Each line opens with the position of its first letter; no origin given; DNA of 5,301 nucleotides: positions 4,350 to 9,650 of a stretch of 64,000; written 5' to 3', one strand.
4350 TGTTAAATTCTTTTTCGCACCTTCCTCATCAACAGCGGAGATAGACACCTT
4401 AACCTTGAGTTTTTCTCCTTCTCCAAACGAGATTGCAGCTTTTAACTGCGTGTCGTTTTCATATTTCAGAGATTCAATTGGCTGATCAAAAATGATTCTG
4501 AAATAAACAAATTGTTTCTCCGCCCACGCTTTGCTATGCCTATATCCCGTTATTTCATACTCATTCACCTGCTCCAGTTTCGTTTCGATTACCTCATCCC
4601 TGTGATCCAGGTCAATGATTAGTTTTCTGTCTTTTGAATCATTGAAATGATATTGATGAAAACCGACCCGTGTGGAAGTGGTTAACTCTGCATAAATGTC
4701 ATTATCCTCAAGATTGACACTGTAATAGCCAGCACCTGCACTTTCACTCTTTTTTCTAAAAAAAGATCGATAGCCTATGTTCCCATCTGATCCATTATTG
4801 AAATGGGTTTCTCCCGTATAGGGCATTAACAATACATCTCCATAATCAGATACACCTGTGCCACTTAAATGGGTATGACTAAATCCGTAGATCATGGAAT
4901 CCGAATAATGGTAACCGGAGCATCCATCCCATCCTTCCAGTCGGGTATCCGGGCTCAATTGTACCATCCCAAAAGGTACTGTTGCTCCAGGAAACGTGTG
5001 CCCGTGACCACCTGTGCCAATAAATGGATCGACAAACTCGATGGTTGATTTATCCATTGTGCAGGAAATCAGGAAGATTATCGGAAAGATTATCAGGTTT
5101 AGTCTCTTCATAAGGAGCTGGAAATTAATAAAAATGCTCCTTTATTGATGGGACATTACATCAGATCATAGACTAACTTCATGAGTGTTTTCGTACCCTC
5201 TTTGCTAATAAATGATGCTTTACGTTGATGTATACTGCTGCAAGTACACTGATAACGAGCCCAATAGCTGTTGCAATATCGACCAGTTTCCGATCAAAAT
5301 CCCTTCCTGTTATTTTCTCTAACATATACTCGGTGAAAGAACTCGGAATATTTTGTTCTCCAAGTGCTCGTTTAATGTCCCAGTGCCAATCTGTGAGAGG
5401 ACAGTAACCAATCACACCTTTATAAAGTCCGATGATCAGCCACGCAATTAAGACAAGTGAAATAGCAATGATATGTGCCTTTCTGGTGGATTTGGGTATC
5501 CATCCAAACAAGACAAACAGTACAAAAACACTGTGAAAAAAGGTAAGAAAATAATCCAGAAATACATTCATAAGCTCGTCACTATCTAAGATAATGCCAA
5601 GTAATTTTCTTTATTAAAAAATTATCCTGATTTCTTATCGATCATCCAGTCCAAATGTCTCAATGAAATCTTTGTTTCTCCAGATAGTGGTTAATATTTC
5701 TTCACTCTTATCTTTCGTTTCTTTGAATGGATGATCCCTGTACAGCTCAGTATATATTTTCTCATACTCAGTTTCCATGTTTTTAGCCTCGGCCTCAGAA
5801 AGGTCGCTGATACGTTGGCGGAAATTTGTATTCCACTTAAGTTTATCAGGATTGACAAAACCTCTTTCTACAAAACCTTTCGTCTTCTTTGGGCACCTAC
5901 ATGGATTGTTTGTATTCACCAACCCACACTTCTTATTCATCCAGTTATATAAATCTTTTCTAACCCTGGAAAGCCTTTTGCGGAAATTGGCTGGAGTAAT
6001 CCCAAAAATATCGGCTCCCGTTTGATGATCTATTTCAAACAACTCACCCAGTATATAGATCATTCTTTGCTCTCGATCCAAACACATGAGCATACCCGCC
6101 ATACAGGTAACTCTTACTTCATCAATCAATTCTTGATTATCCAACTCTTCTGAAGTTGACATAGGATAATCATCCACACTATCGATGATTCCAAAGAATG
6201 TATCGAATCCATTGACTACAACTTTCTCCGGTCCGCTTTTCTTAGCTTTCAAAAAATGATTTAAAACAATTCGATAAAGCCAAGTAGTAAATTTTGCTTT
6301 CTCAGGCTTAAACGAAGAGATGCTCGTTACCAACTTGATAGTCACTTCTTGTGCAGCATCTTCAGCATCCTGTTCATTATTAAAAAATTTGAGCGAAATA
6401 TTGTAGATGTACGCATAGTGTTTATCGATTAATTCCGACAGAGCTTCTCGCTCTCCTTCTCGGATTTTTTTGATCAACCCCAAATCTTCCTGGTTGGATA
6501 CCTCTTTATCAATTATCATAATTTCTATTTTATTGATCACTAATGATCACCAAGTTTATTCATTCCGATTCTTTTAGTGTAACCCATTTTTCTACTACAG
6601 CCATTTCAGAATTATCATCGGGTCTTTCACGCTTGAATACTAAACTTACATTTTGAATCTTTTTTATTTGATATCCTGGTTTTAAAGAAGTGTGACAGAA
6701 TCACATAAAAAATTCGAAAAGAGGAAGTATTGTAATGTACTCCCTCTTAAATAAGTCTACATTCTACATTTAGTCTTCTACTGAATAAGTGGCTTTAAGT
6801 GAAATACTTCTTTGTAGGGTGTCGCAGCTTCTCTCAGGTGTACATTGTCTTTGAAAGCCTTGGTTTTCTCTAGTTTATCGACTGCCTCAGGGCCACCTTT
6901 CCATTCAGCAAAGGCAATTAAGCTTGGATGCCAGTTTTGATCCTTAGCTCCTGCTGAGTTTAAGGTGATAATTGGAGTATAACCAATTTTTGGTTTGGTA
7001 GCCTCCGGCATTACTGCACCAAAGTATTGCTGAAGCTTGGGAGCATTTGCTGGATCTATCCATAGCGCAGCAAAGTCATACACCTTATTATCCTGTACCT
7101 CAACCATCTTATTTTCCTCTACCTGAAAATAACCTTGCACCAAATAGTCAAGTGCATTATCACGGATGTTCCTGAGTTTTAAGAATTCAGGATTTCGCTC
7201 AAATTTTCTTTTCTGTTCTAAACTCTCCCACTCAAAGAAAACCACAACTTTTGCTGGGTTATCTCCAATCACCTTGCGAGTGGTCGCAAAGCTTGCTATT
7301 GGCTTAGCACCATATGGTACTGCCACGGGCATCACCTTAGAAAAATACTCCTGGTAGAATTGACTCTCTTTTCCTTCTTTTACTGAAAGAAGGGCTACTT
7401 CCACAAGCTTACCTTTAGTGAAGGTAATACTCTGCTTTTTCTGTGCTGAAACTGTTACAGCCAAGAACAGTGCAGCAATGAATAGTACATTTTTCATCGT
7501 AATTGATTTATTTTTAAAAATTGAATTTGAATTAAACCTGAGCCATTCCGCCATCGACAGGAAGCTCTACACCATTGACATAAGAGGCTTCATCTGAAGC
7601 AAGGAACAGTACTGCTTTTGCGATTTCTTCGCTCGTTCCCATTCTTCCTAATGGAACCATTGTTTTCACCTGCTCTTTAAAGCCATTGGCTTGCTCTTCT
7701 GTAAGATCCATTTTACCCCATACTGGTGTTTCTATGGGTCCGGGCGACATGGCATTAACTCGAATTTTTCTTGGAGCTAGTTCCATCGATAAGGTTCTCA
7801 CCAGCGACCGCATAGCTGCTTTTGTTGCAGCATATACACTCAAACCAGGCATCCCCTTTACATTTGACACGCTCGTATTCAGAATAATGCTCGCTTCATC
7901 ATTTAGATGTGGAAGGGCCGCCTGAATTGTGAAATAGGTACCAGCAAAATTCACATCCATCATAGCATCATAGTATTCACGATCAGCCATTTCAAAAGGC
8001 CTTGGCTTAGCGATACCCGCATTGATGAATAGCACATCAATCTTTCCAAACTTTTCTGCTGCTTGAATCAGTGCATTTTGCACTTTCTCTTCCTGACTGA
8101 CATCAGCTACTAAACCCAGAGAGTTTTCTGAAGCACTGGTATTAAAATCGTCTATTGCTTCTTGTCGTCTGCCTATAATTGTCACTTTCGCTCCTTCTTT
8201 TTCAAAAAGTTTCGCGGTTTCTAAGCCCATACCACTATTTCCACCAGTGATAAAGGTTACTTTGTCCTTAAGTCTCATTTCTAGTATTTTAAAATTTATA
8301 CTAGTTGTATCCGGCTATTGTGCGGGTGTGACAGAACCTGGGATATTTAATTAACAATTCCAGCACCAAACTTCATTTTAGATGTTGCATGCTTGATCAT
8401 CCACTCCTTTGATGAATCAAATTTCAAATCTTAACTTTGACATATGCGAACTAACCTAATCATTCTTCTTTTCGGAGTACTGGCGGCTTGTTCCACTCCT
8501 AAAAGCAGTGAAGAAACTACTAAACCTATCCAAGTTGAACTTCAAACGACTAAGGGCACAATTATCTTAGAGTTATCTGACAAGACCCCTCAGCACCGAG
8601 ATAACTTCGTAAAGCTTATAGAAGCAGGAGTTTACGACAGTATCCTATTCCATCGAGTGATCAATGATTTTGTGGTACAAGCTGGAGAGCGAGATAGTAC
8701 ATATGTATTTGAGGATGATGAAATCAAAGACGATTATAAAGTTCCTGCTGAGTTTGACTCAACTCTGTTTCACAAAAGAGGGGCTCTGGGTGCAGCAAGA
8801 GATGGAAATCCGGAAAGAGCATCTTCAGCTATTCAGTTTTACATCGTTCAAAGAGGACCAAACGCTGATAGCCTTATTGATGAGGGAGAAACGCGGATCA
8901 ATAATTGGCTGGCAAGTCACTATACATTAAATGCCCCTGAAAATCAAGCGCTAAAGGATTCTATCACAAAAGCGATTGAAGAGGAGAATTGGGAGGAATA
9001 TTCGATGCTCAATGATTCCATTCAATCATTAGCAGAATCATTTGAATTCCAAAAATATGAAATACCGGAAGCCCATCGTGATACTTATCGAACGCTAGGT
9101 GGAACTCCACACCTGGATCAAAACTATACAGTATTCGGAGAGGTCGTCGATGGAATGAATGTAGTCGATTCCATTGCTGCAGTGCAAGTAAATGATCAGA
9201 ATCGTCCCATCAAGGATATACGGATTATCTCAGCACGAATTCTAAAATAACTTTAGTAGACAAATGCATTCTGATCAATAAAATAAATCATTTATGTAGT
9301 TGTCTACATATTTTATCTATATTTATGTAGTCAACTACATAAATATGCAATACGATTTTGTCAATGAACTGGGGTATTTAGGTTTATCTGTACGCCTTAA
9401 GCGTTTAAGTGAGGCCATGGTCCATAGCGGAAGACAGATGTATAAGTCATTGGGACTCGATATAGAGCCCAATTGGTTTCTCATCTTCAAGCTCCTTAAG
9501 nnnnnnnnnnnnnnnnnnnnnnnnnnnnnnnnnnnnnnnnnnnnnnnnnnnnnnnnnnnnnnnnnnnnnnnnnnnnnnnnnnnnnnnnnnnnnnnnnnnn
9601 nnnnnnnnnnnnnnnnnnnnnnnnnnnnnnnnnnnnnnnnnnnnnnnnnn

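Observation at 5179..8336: Anti-sigma-less Cys-rich ECF sigma with its promoter and mini-regulon visible in the sequence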

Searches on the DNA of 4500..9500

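Call 59: search_rna_families(source=window, start=4500, end=9500, threshold=evalue, max_evalue=1)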
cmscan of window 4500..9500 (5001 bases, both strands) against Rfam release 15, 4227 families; matches with E-value up to 1: 4.
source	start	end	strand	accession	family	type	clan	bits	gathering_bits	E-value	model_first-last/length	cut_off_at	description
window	9283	9351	-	RF03193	mir-2941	Gene; miRNA;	-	23.7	60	0.042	1-82/82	no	mir-2941 microRNA precursor family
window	9120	9173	+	RF01952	SOX2OT_exon2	Gene; lncRNA;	-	23.6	45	0.031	1-69/69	no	SOX2 overlapping transcript exon 2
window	9286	9347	+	RF00756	mir-299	Gene; miRNA;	-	22.2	67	0.34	1-63/63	no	mir-299 microRNA precursor family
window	7388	7541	-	RF02800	Rp_sR47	Gene; sRNA;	-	17.1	60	0.33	1-316/316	no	Rickettsia sRNA47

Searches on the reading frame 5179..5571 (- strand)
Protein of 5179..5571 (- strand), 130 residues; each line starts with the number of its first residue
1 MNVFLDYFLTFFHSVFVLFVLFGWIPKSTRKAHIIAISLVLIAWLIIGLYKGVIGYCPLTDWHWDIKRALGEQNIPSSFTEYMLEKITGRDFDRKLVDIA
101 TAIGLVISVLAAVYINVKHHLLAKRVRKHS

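Call 3: search_protein_families(library=pfam, proteins=[window:5179-5571:-], max_evalue=0.01)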
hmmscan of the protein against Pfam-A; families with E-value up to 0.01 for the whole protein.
window:5179-5571:- (130 aa): 1 family
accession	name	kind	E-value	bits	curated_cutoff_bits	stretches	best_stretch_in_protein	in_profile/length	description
PF10861.13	DUF2784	-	2.4e-18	66.6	29.7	1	4-115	2-107/109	Protein of Unknown function (DUF2784)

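Call 4: search_protein_families(library=ncbifam, proteins=[window:5179-5571:-], max_evalue=0.01)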
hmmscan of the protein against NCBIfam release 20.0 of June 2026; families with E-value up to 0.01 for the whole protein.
window:5179-5571:- (130 aa): 0 families
